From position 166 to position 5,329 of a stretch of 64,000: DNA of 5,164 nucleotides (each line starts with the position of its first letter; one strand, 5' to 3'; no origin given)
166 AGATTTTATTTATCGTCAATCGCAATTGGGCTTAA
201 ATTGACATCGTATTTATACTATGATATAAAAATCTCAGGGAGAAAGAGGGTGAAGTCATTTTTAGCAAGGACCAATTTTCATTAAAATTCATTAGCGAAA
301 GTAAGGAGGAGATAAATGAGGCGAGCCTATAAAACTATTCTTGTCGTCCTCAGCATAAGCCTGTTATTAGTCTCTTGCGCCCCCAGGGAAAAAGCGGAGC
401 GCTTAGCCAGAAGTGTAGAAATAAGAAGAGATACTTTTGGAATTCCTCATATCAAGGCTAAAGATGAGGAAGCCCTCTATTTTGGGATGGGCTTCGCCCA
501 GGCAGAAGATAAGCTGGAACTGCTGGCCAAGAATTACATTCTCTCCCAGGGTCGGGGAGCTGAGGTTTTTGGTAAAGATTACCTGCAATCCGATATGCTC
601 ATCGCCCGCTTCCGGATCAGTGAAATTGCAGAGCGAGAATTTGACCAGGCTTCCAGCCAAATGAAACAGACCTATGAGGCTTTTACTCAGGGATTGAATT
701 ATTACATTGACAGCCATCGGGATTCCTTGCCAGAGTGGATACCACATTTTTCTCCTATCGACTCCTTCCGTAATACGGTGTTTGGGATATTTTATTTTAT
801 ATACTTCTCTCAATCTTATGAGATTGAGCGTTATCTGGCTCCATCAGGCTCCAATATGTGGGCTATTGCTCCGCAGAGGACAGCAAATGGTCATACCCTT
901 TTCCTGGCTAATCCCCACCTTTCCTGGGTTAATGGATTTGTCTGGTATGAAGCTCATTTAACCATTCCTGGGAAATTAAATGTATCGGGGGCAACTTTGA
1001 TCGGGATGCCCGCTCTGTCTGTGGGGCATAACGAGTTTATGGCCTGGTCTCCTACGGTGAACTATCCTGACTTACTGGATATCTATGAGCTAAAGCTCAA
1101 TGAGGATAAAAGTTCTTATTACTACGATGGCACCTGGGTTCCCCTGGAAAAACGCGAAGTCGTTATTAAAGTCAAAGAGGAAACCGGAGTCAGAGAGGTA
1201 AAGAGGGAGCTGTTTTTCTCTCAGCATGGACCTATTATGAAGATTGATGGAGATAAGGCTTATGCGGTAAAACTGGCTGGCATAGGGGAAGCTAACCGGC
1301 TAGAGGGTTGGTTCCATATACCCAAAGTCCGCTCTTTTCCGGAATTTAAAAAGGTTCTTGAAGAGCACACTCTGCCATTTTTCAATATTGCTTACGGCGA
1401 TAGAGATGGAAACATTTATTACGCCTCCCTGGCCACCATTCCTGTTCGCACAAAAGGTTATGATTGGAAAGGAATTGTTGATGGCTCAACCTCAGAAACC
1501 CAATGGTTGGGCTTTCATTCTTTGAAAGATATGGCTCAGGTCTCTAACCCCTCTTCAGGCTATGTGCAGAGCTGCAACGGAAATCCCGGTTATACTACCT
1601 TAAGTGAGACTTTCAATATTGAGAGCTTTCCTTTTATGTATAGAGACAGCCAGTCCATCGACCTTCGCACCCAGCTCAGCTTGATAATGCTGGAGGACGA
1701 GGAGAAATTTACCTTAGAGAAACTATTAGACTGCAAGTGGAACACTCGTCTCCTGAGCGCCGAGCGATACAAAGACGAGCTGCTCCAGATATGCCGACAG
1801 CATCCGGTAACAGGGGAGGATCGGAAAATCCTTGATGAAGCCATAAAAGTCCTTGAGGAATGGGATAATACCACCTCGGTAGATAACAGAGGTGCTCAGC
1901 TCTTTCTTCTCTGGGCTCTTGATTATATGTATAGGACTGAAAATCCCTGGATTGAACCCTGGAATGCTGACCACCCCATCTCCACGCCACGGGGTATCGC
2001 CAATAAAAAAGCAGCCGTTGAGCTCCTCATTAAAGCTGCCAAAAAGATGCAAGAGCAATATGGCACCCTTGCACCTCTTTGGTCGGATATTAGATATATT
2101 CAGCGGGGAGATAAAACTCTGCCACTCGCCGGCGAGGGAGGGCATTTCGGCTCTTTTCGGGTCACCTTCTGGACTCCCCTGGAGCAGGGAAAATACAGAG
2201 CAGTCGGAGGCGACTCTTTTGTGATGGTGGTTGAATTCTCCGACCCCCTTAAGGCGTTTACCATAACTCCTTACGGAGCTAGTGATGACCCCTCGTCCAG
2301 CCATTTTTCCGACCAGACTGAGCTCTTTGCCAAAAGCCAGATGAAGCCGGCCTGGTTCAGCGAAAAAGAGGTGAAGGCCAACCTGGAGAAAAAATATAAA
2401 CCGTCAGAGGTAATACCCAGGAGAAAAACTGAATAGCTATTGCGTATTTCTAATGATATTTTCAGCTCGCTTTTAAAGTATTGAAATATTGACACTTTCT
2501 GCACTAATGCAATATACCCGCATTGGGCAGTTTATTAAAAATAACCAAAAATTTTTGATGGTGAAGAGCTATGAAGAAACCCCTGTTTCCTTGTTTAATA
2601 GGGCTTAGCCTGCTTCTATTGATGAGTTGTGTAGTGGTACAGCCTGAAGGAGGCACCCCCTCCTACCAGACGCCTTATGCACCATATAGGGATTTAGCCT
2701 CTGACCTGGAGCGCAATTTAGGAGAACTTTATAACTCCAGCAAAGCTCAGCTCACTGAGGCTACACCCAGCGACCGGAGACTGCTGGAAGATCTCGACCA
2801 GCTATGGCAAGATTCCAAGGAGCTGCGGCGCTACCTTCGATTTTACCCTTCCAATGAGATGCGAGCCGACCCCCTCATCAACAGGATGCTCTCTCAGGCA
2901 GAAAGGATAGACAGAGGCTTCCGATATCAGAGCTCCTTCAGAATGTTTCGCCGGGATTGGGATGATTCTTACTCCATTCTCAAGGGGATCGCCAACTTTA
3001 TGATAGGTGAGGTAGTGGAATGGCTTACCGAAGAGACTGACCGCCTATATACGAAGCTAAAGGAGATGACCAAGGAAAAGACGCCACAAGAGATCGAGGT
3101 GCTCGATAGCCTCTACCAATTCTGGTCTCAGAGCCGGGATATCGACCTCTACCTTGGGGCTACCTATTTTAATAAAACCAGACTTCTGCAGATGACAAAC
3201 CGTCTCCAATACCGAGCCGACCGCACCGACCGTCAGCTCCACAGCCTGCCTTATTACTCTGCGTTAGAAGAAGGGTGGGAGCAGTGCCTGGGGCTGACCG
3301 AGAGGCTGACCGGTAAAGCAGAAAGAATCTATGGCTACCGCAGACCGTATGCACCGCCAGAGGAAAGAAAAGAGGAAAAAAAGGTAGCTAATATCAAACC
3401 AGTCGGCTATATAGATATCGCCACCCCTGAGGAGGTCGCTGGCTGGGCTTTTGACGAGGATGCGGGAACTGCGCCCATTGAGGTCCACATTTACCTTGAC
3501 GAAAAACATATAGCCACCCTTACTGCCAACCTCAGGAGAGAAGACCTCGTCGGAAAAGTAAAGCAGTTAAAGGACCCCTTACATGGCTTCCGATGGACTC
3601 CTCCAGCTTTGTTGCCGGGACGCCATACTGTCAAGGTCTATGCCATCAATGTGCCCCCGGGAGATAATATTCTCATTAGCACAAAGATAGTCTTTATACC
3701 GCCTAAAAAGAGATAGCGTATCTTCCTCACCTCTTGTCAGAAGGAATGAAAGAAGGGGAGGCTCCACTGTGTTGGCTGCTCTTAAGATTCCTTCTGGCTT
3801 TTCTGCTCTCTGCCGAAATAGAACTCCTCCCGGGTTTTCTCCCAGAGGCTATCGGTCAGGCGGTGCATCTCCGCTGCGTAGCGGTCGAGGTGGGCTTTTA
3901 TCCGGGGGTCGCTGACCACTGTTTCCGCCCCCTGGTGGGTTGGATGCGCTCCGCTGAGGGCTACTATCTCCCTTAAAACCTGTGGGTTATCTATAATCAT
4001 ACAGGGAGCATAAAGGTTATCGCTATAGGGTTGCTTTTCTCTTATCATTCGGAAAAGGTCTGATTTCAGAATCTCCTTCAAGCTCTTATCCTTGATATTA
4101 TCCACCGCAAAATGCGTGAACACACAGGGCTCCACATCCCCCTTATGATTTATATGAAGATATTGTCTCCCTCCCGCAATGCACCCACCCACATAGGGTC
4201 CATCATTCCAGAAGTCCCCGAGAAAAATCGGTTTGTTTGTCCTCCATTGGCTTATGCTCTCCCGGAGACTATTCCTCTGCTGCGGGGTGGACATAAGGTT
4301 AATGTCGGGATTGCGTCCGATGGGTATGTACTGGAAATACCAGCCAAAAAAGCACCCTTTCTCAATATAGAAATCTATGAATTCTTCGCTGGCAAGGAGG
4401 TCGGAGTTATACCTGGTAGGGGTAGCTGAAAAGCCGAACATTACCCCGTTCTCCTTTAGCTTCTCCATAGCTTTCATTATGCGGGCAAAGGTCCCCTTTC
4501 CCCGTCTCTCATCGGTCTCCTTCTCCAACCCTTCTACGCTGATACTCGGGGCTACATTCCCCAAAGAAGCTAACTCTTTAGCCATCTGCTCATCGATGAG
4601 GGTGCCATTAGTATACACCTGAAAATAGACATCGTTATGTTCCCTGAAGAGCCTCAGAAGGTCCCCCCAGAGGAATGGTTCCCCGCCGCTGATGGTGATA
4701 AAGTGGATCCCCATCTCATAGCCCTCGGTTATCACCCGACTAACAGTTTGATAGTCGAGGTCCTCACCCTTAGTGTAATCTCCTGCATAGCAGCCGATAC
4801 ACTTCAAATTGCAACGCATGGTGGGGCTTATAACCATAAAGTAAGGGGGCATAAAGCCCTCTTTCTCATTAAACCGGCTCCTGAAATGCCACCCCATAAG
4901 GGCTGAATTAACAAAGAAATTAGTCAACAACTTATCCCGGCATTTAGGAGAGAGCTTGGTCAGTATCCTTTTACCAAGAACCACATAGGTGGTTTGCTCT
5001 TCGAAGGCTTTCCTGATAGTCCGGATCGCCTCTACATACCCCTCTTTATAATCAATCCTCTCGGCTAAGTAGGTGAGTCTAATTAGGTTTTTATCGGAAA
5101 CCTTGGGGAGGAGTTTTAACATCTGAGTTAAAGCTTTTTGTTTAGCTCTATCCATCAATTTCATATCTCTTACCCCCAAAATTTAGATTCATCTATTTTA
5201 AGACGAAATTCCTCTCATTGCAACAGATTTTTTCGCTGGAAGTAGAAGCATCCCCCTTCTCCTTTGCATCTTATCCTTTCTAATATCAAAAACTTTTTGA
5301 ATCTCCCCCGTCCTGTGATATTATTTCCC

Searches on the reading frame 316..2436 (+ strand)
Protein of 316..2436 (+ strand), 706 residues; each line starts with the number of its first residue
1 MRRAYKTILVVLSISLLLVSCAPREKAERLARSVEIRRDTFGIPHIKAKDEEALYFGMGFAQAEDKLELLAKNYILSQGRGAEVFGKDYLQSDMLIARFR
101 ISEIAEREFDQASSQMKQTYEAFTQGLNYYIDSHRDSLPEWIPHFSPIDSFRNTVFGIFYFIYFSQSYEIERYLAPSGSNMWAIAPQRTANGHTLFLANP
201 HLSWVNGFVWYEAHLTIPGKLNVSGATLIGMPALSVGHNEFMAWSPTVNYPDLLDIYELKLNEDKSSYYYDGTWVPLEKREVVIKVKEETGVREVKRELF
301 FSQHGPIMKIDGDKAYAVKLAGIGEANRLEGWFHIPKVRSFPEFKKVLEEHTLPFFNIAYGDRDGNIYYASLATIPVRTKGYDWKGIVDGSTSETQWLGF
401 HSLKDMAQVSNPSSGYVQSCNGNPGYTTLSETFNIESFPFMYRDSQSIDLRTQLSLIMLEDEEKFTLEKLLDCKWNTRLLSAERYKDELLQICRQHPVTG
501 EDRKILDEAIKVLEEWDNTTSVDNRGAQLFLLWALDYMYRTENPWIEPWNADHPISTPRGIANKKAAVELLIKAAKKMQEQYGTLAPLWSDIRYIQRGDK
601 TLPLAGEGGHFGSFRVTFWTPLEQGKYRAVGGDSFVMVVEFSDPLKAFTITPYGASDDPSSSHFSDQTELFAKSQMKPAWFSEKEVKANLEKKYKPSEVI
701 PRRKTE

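Call 49: search_protein_families(library=ncbifam, max_evalue=1e-12, proteins=[window:316-2436:+])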
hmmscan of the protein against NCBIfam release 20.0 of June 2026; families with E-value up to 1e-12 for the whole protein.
window:316-2436:+ (706 aa): 1 family
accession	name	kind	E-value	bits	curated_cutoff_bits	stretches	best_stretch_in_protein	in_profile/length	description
NF051460.1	bi_acylase_PvdQ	equivalog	1.1e-90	304.6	950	2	170-691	204-755/763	bifunctional acylase PvdQ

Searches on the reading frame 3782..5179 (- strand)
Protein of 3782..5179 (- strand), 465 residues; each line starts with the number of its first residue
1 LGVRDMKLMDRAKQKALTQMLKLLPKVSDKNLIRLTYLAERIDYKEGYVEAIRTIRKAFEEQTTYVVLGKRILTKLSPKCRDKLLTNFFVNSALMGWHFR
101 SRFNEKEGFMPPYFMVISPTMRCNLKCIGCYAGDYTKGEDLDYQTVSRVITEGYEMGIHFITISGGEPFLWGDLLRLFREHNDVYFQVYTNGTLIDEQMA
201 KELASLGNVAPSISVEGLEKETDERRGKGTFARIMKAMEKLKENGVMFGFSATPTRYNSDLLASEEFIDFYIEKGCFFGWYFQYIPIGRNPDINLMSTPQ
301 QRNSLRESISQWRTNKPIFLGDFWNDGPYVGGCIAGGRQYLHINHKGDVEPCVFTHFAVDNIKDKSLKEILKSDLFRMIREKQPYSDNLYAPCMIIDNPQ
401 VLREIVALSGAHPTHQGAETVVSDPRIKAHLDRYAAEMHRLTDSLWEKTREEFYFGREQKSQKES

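Call 49: search_protein_families(library=ncbifam, max_evalue=1e-12, proteins=[window:3782-5179:-])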
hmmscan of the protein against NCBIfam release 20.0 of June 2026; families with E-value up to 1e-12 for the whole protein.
window:3782-5179:- (465 aa): 25 families
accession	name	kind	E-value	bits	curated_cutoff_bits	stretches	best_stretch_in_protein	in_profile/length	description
TIGR04055.1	rSAM_NirJ2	equivalog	5.4e-29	101.7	500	1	120-382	7-285/326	putative heme d1 biosynthesis radical SAM protein NirJ2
TIGR04545.1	rSAM_ahbD_hemeb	equivalog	5.6e-24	85.2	500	1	120-294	7-185/339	heme b synthase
TIGR03962.1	mycofact_rSAM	equivalog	4e-23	82.1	265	1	107-384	6-296/339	mycofactocin radical SAM maturase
NF045574.1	sacti_mat_StsB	exception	4.6e-22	78.5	625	1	120-262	103-249/466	StsB family radical SAM/SPASM domain sactipeptide maturase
TIGR04051.1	rSAM_NirJ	equivalog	1.7e-21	76.6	515.45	1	120-262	9-156/354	heme d1 biosynthesis radical SAM protein NirJ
NF050035.1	rSAM_WgK_link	exception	1.7e-20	73.4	650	1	111-244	7-146/367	radical SAM/SPASM peptide maturase WgkB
TIGR04347.1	pseudo_SAM_Halo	equivalog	1e-19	71.1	525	1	116-284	41-214/390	TIGR04347 family pseudo-SAM/SPASM protein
TIGR04054.1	rSAM_NirJ1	equivalog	3.3e-19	68.8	650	1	116-263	39-191/387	putative heme d1 biosynthesis radical SAM protein NirJ1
TIGR04546.1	rSAM_ahbC_deAc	equivalog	1.3e-17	63.7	650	1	116-259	42-190/390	12,18-didecarboxysiroheme deacetylase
TIGR04053.2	TIGR04053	equivalog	1.9e-17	63.6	395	0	112-305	7-206/366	TIGR04053 family radical SAM/SPASM domain-containing protein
TIGR04250.1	SCM_rSAM_ScmE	equivalog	7.2e-17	61.3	400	1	114-262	4-158/358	SynChlorMet cassette radical SAM/SPASM protein ScmE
NF041298.1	rSAM_mat_DynA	equivalog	1.1e-16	60.8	450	1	115-275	3-178/356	dynobactin maturation radical SAM/SPASM protein DynA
TIGR04317.1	W_rSAM_matur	equivalog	4.6e-16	58.9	380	1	116-244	7-139/349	tungsten cofactor oxidoreductase radical SAM maturase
TIGR04103.1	rSAM_nif11_3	equivalog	1.2e-15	57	725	1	116-290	8-184/412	nif11-class peptide radical SAM maturase 3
NF033640.1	N_Twi_rSAM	subfamily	1.4e-15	57.3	170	0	156-292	171-314/398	twitch domain-containing radical SAM protein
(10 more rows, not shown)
